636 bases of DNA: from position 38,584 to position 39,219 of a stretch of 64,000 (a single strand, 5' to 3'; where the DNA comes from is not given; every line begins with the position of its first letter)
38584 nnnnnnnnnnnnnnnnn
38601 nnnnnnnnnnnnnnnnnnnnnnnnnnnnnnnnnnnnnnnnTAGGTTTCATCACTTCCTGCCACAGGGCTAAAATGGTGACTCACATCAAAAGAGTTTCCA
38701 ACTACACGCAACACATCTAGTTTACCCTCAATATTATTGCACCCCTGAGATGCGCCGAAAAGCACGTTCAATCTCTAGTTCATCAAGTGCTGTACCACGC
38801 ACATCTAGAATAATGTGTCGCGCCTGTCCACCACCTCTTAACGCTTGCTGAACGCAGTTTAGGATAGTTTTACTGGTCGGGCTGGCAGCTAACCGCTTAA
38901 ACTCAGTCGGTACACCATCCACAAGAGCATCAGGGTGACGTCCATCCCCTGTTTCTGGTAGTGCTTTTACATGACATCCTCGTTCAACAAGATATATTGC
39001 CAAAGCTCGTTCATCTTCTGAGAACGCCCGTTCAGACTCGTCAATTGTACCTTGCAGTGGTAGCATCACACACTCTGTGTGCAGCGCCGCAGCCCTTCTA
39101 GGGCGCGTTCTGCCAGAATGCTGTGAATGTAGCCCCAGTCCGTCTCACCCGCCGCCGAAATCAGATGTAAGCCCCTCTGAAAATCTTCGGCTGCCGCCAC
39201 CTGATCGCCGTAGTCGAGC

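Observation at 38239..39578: Three-gene cassette (acidic/TPR-like, PD-(D/E)xK-like, unknown) wedged between nuoF and nuoG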

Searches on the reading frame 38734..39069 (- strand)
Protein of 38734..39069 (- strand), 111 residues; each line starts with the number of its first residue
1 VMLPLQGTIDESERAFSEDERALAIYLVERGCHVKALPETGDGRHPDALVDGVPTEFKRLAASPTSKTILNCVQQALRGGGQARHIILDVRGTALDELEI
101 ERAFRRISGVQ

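Call 3: search_protein_families(library=pfam, proteins=[window:38734-39069:-], max_evalue=1)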
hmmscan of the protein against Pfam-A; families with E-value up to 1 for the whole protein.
window:38734-39069:- (111 aa): 1 family
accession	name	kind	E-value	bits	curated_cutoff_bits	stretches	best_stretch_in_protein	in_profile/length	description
PF18451.7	CdiA_C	-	3e-08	34.2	26.6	1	45-105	2-59/81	Contact-dependent growth inhibition CdiA C-terminal domain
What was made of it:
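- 38734..39066 (-): Toxin gene T, truncated here to 110-111 aa. It encodes a CdiA_C-family PD-(D/E)xK nuclease domain. Putative catalytic residues are E19, D46, E55 and K57. Pfam PF18451 at E 3e-8, 34.2 bits against a cutoff of 26.6 (call 3).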

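Call 4: search_protein_families(library=ncbifam, proteins=[window:38734-39069:-], max_evalue=1)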
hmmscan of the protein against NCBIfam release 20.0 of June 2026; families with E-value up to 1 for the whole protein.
window:38734-39069:- (111 aa): 0 families

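Call 6: search_solved_structures(query=window:38734-39069:-, max_evalue=10, show_alignments=3)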
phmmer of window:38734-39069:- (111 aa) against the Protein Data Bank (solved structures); distinct sequences matched with E-value up to 10: 2.
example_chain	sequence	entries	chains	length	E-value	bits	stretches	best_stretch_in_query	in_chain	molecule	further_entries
3wsu_A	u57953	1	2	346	0.47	13.9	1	27-78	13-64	Beta-mannanase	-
4y7e_A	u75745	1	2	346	0.47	13.9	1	27-78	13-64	Endoglucanase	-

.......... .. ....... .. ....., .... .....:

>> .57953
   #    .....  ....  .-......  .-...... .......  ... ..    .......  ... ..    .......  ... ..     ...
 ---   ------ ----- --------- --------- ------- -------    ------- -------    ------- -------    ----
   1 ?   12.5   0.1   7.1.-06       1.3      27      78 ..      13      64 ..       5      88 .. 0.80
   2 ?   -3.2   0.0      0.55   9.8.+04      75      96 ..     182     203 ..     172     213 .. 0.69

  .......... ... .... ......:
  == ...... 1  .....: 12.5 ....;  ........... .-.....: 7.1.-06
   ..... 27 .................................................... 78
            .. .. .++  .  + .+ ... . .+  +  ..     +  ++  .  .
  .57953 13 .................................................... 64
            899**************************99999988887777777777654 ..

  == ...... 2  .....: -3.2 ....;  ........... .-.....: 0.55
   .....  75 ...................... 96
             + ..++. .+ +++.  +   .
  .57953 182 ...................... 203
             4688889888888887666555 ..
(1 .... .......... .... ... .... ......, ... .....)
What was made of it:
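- Tried and rejected: It gave only chance hits (call 6).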

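Call 7: search_protein_families(library=padloc, proteins=[window:38734-39069:-], max_evalue=1)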
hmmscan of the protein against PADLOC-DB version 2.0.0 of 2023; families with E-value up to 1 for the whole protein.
window:38734-39069:- (111 aa): 0 families

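Call 8: find_homologous_proteins(query=window:38734-39069:-, max_evalue=0.001)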
Query window:38734-39069:- (111 aa): 2 proteins with E <= 0.001 among 14 candidates.
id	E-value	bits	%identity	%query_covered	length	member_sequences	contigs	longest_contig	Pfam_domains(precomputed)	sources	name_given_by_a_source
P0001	9.0e-65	233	100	99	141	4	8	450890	PF18451.8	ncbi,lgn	-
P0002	2.7e-45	171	81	92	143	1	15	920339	PF18451.8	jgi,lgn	jgi:hypothetical protein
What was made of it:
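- On Pfam PF18451 CdiA_C (PD-(D/E)xK polymorphic-toxin C-terminal domain): The intact allele P0001 carries a precomputed PF18451 hit (call 8).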

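Call 9: find_encoding_contigs(protein=window:38734-39069:-, flank=10000, max_places=6)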
Protein window:38734-39069:- (111 aa): no gene with exactly this product is on record in the collection.

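Call 11: find_encoding_contigs(protein=P0001, flank=10000, max_places=6)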
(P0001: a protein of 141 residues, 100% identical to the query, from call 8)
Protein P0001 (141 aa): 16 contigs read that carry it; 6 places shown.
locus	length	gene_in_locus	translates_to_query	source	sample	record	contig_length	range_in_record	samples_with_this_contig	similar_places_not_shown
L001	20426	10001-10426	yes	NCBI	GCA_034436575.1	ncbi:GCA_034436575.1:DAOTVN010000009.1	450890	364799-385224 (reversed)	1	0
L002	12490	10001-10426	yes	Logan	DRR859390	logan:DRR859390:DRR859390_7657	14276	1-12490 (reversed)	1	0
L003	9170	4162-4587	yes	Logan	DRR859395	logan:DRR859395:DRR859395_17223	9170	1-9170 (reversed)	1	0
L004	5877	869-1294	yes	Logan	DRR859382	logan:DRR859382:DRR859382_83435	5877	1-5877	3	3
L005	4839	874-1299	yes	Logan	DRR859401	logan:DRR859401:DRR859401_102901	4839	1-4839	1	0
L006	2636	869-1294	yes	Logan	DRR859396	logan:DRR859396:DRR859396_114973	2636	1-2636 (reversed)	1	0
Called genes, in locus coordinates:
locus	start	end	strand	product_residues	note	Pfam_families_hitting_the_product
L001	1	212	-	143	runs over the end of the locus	-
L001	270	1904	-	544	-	-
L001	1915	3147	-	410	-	PF00149:Metallophos, PF12850:Metallophos_2 (faint)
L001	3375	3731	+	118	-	PF00507:Oxidored_q4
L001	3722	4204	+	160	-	PF01058:Oxidored_q6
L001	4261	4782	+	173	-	PF00329:Complex1_30kDa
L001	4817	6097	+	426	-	PF00346:Complex1_49kDa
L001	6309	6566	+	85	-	-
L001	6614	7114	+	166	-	PF01257:2Fe-2S_thioredx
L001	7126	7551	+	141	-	PF00583:Acetyltransf_1, PF13673:Acetyltransf_10, PF13508:Acetyltransf_7, PF08445:FR47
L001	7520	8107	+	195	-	-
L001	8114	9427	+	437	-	PF01512:Complex1_51K, PF10531:SLBB, PF22461:SLBB_2 (weak), PF10589:NADH_4Fe-4S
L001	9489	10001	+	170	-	-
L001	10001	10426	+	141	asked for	PF18451:CdiA_C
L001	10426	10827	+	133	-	-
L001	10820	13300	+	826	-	PF00111:Fer2 (weak), PF13510:Fer2_4, PF10588:NADH-G_4Fe-4S_3, PF22117:Fer4_Nqo3, PF04879:Molybdop_Fe4S4, PF22151:Fer4_NDSU1, PF00384:Molybdopterin, PF01568:Molydop_binding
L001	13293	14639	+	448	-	PF00146:NADHdh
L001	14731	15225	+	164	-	PF17179:Fer4_22 (faint), PF13534:Fer4_17 (faint), PF14697:Fer4_21 (faint), PF00037:Fer4 (weak), PF13237:Fer4_10, PF12838:Fer4_7, PF13187:Fer4_9, PF00037:Fer4, +6 more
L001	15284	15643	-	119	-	-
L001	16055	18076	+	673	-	PF01145:Band_7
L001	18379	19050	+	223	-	PF00485:PRK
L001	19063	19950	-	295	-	PF00106:adh_short, PF01370:Epimerase (weak), PF08659:KR, PF13561:adh_short_C2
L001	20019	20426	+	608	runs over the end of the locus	PF00664:ABC_membrane, PF00005:ABC_tran, PF02463:SMC_N (weak)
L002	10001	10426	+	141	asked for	PF18451:CdiA_C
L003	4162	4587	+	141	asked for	PF18451:CdiA_C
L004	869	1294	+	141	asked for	PF18451:CdiA_C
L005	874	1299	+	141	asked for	PF18451:CdiA_C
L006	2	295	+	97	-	?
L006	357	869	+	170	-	-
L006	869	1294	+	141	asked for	PF18451:CdiA_C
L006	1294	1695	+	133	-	-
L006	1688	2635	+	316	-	?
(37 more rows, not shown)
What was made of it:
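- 38735..38735 (-): Frameshift: one extra A (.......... against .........). It creates a TAA stop after residue Q110. All of L001-L006 encode the intact 141-aa protein (call 11).
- Six assemblies 99.9% identical to the window keep T intact (call 11).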

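Call 12: find_encoding_contigs(protein=P0002, flank=10000, max_places=6)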
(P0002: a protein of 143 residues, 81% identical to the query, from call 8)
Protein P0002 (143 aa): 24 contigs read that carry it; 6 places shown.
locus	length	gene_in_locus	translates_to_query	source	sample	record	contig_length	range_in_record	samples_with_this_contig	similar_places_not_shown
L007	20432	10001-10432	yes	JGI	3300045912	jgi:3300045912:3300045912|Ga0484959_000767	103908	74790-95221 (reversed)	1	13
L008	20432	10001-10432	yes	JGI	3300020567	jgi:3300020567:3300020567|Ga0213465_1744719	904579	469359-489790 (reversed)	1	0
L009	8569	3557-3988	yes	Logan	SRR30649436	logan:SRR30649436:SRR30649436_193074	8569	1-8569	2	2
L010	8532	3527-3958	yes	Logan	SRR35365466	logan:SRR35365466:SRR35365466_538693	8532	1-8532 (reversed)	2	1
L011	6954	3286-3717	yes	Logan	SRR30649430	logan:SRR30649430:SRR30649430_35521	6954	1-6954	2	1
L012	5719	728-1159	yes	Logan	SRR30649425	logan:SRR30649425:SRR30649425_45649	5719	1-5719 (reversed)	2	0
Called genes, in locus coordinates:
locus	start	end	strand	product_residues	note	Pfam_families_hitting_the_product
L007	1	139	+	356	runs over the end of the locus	PF27675:YCF81_N, PF01850:PIN (weak)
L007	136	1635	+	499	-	PF00749:tRNA-synt_1c, PF19269:Anticodon_2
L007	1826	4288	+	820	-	-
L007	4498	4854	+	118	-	PF00507:Oxidored_q4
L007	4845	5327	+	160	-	PF01058:Oxidored_q6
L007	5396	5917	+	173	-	PF00329:Complex1_30kDa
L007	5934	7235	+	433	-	PF00346:Complex1_49kDa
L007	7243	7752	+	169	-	PF01257:2Fe-2S_thioredx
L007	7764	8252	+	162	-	-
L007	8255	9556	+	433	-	PF01512:Complex1_51K, PF10531:SLBB, PF22461:SLBB_2 (weak), PF10589:NADH_4Fe-4S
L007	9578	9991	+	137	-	-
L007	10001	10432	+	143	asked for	PF18451:CdiA_C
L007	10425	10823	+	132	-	-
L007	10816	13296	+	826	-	PF00111:Fer2 (weak), PF13510:Fer2_4, PF10588:NADH-G_4Fe-4S_3, PF22117:Fer4_Nqo3, PF04879:Molybdop_Fe4S4, PF22151:Fer4_NDSU1, PF00384:Molybdopterin, PF01568:Molydop_binding (weak)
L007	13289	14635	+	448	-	PF00146:NADHdh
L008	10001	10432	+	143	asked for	PF18451:CdiA_C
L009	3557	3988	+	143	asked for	PF18451:CdiA_C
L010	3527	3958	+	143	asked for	PF18451:CdiA_C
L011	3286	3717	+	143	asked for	PF18451:CdiA_C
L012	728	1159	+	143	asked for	PF18451:CdiA_C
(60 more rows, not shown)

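Call 20: search_protein_representatives(alignment_id=A1)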
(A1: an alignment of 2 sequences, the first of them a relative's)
Query: 2 sequences, 143 profile positions. Proteins with E-value up to 0.001 (for the whole library): 538; up to 1e-10: 219; up to 1e-30: 2. The best 150 are listed.
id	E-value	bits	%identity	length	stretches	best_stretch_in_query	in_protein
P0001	1.5e-84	297.2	-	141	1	1-140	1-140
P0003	2.3e-34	134.5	-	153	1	4-132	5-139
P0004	1.4e-30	122.2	-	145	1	6-132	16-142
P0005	3.4e-29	117.8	-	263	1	6-132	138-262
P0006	4.5e-28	114.1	-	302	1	6-131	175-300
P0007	1.1e-27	112.9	-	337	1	5-131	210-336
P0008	1.1e-27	112.8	-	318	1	4-129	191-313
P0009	1.9e-27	112.1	-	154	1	5-131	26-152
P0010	2.0e-27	112.0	-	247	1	6-130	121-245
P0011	3.3e-27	111.3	-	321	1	8-130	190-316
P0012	9.4e-27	109.9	-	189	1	4-129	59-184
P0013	5.9e-26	107.3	-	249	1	4-129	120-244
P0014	6.0e-26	107.2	-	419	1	6-131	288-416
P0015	8.6e-26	106.7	-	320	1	2-129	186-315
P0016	1.0e-25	106.5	-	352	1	5-132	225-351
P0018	1.5e-25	105.9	-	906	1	3-128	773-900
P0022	5.2e-24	101.0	-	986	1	5-131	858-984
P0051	9.4e-19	83.9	-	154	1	5-128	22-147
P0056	2.3e-18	82.6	-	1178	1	19-132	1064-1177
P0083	2.6e-16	76.0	-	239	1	5-133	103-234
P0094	1.3e-15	73.8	-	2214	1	12-127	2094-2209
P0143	1.8e-13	66.8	-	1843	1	5-129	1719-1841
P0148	2.7e-13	66.2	-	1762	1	22-131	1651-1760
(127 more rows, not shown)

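Call 22: search_protein_families(library=pfam, proteins=[P0094, P0143, P0148, P0056, P0022, P0018, P0014, P0007, P0005], max_evalue=0.001)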
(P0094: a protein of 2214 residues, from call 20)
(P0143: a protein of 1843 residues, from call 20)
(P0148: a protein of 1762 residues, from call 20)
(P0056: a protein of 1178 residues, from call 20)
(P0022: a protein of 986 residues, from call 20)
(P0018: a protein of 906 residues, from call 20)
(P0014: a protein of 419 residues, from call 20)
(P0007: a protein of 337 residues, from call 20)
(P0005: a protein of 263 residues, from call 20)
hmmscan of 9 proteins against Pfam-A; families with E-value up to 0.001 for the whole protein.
P0094 (2214 aa): 3 families
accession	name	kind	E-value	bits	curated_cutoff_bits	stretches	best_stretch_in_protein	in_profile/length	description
PF05860.19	TPS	-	3.3e-48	165.2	33.5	1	44-306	1-250/252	TPS secretion domain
PF04830.18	DUF637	-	7.2e-22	78.4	26.6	1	1745-1909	5-168/168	Possible hemagglutinin (DUF637)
PF18451.7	CdiA_C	-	6.2e-09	36.4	26.6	1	2130-2207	4-78/81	Contact-dependent growth inhibition CdiA C-terminal domain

P0143 (1843 aa): 4 families
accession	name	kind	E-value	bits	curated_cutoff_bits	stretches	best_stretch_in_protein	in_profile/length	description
PF05593.20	RHS_repeat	-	4e-145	470.5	22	19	525-562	1-38/38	RHS Repeat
PF01453.30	B_lectin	-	3.1e-13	50.6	32.4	1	1295-1355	11-74/105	D-mannose binding lectin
PF18451.7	CdiA_C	-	8.4e-12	45.6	26.6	1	1762-1835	4-76/81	Contact-dependent growth inhibition CdiA C-terminal domain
PF20148.4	DUF6531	-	3.3e-11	43.8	24.1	1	88-161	2-74/74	Domain of unknown function (DUF6531)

P0148 (1762 aa): 1 family
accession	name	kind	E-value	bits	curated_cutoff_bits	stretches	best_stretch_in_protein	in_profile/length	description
PF18451.7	CdiA_C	-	2e-05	25.1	26.6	1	1675-1751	4-76/81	Contact-dependent growth inhibition CdiA C-terminal domain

P0056 (1178 aa): 1 family
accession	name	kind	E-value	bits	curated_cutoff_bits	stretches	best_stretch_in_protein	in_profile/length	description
PF18451.7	CdiA_C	-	0.00018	22.1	26.6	1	1090-1169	3-78/81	Contact-dependent growth inhibition CdiA C-terminal domain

P0022 (986 aa): 2 families
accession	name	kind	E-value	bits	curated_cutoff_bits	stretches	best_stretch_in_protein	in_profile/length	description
PF13699.11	eCIS_core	-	2.1e-30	105.1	22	1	159-235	1-77/79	eCIS core domain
PF18451.7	CdiA_C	-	2.8e-07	31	26.6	1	898-975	1-75/81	Contact-dependent growth inhibition CdiA C-terminal domain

P0018 (906 aa): 1 family
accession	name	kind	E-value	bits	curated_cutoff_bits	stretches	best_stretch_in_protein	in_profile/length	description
PF18451.7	CdiA_C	-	3e-09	37.4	26.6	1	815-894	1-75/81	Contact-dependent growth inhibition CdiA C-terminal domain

P0014 (419 aa): 1 family
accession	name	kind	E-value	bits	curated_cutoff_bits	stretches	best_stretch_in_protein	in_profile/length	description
PF18451.7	CdiA_C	-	9.2e-09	35.8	26.6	1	325-408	1-76/81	Contact-dependent growth inhibition CdiA C-terminal domain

P0007 (337 aa): 1 family
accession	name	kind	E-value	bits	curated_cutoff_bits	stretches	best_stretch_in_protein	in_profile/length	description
PF18451.7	CdiA_C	-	9.2e-09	35.8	26.6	1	251-311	2-59/81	Contact-dependent growth inhibition CdiA C-terminal domain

P0005 (263 aa): 1 family
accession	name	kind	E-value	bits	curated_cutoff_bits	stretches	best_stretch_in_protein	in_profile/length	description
PF18451.7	CdiA_C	-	4e-11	43.4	26.6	1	175-254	1-77/81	Contact-dependent growth inhibition CdiA C-terminal domain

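Call 23: search_solved_structures(query=A1, max_evalue=10, show_alignments=2)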
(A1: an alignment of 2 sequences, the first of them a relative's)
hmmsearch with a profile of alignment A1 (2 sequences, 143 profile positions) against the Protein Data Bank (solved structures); distinct sequences matched with E-value up to 10: 5.
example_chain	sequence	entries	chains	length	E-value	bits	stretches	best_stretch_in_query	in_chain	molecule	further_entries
8wwd_A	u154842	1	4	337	0.38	13.8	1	24-96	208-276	Zinc-containing alcohol dehydrogenase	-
3tox_A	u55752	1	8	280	1.3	12.1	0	75-110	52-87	Short chain dehydrogenase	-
1efy_A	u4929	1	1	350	1.6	11.8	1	66-140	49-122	POLY (ADP-RIBOSE) POLYMERASE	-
1a26_A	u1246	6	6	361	1.7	11.7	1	66-140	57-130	POLY (ADP-RIBOSE) POLYMERASE | POLY(ADP-RIBOSE) POLYMERASE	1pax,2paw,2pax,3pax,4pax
6i8m_A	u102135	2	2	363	1.7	11.7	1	66-140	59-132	Poly [ADP-ribose] polymerase 1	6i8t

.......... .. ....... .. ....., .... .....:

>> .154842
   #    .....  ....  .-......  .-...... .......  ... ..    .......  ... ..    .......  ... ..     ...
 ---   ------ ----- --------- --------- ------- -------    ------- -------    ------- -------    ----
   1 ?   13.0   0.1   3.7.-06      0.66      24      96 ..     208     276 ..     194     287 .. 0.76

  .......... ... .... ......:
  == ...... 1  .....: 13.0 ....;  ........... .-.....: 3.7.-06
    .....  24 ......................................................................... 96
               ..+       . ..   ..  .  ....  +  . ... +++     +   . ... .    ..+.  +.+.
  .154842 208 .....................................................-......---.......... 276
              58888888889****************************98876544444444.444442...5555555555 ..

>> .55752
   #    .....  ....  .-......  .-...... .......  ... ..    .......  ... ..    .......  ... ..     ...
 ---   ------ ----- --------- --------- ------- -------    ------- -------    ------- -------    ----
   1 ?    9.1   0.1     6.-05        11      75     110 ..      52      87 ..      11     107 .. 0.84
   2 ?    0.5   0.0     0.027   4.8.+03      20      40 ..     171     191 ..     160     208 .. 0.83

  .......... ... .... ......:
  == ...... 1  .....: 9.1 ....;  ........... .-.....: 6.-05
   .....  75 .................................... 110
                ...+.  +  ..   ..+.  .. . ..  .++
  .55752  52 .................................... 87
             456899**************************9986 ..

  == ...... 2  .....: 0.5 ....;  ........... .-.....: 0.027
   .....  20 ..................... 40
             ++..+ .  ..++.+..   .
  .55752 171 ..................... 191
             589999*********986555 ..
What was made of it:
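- Tried and rejected: A two-sequence profile also failed (call 23).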

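Call 28: find_homologous_proteins(query=A2, max_evalue=0.00001)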
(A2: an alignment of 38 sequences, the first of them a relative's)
Query A2 (38 sequences) (141 aa, profile of the alignment): 12 proteins with E <= 0.00001 among 5479 candidates.
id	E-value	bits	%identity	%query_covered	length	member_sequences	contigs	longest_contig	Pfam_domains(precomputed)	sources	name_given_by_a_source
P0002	2.6e-47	178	74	94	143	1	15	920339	PF18451.8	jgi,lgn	jgi:hypothetical protein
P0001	5.1e-45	170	100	100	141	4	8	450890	PF18451.8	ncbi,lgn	-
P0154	1.2e-39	153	45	85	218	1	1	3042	PF18451.8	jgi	jgi:hypothetical protein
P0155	9.2e-39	150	42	87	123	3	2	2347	PF18451.8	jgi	jgi:hypothetical protein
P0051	1.3e-38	150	39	87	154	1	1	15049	-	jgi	jgi:hypothetical protein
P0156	1.3e-38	150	43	84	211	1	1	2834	PF18451.8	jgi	jgi:Contact-dependent growth inhibition CdiA C-terminal domain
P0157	4.8e-37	145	46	71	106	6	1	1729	PF18451.8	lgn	-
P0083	9.1e-37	144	40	90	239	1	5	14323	PF18451.8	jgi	jgi:hypothetical protein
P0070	9.4e-37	144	37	88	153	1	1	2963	PF18451.8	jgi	jgi:hypothetical protein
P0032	3.1e-34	136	37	89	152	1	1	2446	PF18451.8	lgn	-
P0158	3.2e-33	132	37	77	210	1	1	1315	PF18451.8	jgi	jgi:hypothetical protein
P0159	3.9e-26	109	38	78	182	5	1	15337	PF18451.8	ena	-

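Call 29: search_solved_structures(query=A2, max_evalue=10, show_alignments=2)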
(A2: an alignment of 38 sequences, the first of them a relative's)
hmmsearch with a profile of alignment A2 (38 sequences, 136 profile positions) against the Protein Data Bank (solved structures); distinct sequences matched with E-value up to 10: 5.
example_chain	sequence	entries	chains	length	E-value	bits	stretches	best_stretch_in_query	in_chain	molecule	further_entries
4g6v_A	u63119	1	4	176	1.3e-05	28.2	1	12-99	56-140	Adhesin/hemolysin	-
9xzp_A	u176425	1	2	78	0.0029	20.6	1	23-74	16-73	De novo protein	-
23gd_D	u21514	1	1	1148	0.4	13.6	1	7-84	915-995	J-like tail tip protein gp24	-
5vr2_A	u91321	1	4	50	0.66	12.9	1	6-41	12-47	Myocilin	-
5ziz_A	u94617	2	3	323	0.88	12.5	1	67-100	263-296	Flagellar hook protein FlgL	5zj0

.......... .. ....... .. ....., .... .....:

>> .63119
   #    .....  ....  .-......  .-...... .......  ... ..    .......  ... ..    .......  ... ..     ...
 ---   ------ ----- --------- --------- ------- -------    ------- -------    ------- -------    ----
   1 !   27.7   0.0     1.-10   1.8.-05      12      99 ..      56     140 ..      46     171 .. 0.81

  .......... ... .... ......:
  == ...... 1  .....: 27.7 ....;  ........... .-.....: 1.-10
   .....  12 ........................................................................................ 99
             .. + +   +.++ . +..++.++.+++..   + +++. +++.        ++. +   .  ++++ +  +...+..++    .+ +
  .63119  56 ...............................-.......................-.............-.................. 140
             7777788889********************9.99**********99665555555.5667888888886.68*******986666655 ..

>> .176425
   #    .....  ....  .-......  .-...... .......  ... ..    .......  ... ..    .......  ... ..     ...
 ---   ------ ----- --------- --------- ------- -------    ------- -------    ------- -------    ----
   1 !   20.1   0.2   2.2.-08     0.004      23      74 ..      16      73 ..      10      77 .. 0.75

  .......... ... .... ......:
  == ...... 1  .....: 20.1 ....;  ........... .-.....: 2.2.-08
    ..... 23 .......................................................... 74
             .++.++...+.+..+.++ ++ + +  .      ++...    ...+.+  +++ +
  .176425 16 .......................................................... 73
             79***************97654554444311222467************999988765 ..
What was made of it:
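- The family profile hits 4g6v_A at E 1.3e-5 (call 29).
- Tried and rejected: A 38-sequence family profile was needed to reach 4g6v_A (call 29).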
